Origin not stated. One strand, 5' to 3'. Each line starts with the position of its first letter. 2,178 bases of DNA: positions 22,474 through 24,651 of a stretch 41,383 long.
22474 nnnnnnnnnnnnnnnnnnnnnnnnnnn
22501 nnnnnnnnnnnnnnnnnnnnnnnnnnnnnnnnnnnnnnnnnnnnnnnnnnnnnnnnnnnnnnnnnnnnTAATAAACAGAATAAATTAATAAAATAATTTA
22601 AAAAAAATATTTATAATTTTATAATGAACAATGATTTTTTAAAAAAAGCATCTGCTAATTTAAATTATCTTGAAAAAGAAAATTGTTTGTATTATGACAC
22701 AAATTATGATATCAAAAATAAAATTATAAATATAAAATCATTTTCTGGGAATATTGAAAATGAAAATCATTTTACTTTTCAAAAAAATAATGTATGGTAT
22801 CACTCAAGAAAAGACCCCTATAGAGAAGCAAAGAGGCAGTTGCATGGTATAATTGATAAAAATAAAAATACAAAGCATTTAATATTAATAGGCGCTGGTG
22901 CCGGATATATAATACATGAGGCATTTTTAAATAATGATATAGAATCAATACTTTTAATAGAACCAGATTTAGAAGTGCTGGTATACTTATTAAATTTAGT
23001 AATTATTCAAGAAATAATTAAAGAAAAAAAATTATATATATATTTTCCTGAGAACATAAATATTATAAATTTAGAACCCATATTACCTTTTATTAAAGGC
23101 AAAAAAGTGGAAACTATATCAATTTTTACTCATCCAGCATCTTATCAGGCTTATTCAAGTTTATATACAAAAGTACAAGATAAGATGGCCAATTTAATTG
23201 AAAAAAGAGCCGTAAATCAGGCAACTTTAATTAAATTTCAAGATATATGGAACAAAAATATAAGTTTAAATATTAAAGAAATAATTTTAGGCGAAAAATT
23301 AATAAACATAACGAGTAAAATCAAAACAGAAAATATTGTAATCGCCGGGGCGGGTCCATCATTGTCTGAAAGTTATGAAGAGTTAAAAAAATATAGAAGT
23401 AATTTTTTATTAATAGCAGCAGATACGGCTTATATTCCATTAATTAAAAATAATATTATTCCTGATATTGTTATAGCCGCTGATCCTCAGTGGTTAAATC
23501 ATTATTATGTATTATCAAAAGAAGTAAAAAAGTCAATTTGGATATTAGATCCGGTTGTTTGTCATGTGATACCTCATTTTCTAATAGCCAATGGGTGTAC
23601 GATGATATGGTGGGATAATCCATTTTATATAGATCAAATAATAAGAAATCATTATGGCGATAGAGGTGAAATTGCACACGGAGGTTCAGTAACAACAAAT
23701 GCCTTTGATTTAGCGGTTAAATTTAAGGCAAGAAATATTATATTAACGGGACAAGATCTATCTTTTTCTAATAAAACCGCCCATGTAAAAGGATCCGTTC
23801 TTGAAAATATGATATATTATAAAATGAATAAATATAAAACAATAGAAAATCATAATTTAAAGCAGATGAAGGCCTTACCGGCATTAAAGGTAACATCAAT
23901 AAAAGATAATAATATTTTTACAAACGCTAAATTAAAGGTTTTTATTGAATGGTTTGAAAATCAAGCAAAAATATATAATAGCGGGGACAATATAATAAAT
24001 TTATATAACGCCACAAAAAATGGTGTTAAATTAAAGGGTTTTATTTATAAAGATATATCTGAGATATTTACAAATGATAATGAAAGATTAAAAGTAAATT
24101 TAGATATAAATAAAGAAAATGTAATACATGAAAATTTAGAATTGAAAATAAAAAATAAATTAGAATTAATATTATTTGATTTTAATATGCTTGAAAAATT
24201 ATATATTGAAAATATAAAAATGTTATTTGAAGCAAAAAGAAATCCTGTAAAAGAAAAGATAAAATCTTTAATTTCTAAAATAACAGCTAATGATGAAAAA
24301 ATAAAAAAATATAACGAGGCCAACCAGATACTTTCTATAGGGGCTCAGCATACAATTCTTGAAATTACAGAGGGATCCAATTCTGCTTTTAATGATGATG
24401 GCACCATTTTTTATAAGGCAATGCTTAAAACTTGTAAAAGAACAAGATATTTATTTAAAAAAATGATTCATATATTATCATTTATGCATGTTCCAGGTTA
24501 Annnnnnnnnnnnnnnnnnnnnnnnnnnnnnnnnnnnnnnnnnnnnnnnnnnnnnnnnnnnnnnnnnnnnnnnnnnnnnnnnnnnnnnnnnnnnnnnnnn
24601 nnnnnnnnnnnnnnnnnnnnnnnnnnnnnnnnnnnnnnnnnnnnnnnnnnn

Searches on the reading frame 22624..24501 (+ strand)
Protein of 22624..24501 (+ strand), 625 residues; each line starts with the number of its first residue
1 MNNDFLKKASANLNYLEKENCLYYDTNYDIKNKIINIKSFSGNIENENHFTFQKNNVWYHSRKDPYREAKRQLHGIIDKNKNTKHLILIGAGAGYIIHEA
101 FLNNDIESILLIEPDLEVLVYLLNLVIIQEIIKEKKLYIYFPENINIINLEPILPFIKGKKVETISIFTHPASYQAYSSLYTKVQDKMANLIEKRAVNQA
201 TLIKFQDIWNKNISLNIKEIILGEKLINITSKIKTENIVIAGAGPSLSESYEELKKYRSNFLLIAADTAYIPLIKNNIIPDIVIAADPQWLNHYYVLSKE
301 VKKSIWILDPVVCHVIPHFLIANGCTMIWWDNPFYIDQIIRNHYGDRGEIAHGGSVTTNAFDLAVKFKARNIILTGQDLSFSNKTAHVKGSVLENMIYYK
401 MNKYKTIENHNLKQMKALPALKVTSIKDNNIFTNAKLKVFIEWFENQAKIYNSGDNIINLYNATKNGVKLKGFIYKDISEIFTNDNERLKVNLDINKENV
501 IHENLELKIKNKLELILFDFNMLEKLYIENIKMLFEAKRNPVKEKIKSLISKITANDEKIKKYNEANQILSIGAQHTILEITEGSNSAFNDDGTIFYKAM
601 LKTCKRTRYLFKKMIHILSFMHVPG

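Call 7: search_protein_families(library=pfam, proteins=[window:22624-24501:+], max_evalue=0.001)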
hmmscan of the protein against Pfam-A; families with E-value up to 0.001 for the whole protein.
window:22624-24501:+ (625 aa): 2 families
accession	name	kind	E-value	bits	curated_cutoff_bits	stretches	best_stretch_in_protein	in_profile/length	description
PF01973.23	MptE-like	-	4.4e-32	111.6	34.6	1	212-383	2-170/171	6-hydroxymethylpterin diphosphokinase MptE-like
PF20157.4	Maf_flag10_N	-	0.0005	20.1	23.5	0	12-133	37-162/228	Glycosyltransferase Maf N-terminal domain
